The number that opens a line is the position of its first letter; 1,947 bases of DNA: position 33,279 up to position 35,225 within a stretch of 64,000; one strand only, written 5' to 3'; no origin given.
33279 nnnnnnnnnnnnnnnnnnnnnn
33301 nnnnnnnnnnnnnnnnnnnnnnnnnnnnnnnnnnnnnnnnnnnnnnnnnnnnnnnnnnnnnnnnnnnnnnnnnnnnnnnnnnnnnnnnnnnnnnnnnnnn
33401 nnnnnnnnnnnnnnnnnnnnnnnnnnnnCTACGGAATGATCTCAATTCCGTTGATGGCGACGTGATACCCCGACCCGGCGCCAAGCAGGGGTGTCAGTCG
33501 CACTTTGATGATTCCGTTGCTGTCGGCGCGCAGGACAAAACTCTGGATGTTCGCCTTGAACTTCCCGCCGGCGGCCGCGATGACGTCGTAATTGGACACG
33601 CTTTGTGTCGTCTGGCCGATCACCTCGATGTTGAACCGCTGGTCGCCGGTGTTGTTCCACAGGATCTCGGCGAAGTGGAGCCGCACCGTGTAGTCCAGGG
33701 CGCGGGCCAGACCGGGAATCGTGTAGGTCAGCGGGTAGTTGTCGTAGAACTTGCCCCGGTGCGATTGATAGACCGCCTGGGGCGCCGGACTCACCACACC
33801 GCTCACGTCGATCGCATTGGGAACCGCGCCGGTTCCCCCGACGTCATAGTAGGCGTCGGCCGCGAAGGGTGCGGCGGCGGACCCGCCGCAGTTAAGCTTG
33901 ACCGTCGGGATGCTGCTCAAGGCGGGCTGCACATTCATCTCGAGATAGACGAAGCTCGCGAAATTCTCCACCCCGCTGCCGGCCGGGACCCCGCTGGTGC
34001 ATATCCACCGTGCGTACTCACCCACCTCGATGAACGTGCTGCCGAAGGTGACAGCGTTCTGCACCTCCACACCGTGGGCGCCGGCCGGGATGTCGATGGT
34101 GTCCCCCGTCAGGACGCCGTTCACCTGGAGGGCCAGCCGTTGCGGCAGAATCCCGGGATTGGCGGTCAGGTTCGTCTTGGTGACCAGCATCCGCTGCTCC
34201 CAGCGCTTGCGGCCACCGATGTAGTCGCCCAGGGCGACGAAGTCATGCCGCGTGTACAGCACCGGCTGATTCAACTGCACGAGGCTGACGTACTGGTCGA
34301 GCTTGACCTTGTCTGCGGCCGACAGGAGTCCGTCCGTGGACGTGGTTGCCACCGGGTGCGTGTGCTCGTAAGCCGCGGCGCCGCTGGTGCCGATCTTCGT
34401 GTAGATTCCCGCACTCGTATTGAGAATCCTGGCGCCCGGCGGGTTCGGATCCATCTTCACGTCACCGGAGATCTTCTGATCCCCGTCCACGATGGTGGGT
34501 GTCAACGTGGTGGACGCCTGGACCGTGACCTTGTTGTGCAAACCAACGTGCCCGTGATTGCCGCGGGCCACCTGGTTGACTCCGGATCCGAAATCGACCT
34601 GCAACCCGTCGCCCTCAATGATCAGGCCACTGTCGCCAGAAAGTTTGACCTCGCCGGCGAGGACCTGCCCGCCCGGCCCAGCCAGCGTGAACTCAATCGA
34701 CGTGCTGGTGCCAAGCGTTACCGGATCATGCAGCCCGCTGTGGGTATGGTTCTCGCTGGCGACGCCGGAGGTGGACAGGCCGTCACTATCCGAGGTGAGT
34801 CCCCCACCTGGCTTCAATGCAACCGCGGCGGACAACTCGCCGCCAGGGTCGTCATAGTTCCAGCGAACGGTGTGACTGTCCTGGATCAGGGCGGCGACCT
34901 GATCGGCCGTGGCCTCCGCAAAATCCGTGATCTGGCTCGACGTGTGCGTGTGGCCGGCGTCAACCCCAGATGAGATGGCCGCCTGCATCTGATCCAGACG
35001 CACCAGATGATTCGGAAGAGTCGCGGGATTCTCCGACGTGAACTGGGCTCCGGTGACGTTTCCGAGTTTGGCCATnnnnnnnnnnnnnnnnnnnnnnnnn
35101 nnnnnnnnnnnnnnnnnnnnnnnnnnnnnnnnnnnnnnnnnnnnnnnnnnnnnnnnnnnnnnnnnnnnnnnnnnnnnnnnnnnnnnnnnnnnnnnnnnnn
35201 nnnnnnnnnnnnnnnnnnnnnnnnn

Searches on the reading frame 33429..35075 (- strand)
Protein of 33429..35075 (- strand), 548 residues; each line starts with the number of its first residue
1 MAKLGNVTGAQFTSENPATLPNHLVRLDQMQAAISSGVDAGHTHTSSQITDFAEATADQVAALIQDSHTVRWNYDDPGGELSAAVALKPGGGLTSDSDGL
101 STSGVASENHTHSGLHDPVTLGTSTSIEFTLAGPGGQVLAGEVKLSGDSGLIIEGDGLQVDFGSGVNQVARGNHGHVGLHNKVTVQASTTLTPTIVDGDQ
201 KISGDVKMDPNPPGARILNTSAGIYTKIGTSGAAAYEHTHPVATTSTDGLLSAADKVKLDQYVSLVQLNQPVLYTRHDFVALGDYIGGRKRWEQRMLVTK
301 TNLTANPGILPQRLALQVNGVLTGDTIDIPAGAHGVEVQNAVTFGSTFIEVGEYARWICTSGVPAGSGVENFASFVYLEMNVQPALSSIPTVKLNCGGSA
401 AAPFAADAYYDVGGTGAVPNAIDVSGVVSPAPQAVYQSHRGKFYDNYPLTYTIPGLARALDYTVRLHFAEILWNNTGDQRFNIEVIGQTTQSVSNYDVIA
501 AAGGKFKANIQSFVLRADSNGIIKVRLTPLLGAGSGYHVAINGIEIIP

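Call 9: search_protein_families(library=pfam, proteins=[window:33429-35075:-], max_evalue=0.1)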
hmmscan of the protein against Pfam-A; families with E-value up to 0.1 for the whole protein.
window:33429-35075:- (548 aa): 4 families
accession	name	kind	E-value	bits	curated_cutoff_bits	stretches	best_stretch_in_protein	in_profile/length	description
PF11721.14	Malectin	-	1.6e-11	44.9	23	1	393-513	4-125/163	Malectin domain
PF06536.16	Av_adeno_fibre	-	0.00042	20.6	22.7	1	84-101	33-50/56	Avian adenovirus fibre, N-terminal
PF12819.13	Malectin_like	-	0.0039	17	24.5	1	431-546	216-328/331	Malectin-like domain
PF12789.12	PTR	-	0.03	14.8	27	1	29-56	16-43/60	Phage tail repeat like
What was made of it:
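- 33429..35075 (-): Tail fibre gene (548 aa). It has a fibre shaft with HTH/DKxKLD-type repeats, a J copy (33924-34265, residues 271-384) and a C-terminal malectin-like domain (33537-33899). Pfam Malectin PF11721 E 1.6e-11, 44.9 bits against a cutoff of 23, and a weak PTR (phage tail repeat) hit (call 9).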

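Call 10: search_protein_families(library=phrogs, proteins=[window:33429-35075:-], max_evalue=0.1)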
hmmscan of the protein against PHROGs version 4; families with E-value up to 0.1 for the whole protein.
window:33429-35075:- (548 aa): 4 families
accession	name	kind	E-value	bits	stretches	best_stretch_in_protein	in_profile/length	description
phrog_6907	-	unknown function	5e-07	31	1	195-263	22-89/99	-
phrog_5207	-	unknown function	0.00047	19.7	1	238-261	260-283/689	-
phrog_5231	-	unknown function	0.0027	17.2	1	213-261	86-134/618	-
phrog_38190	-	unknown function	0.038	14.4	0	227-267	282-322/351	-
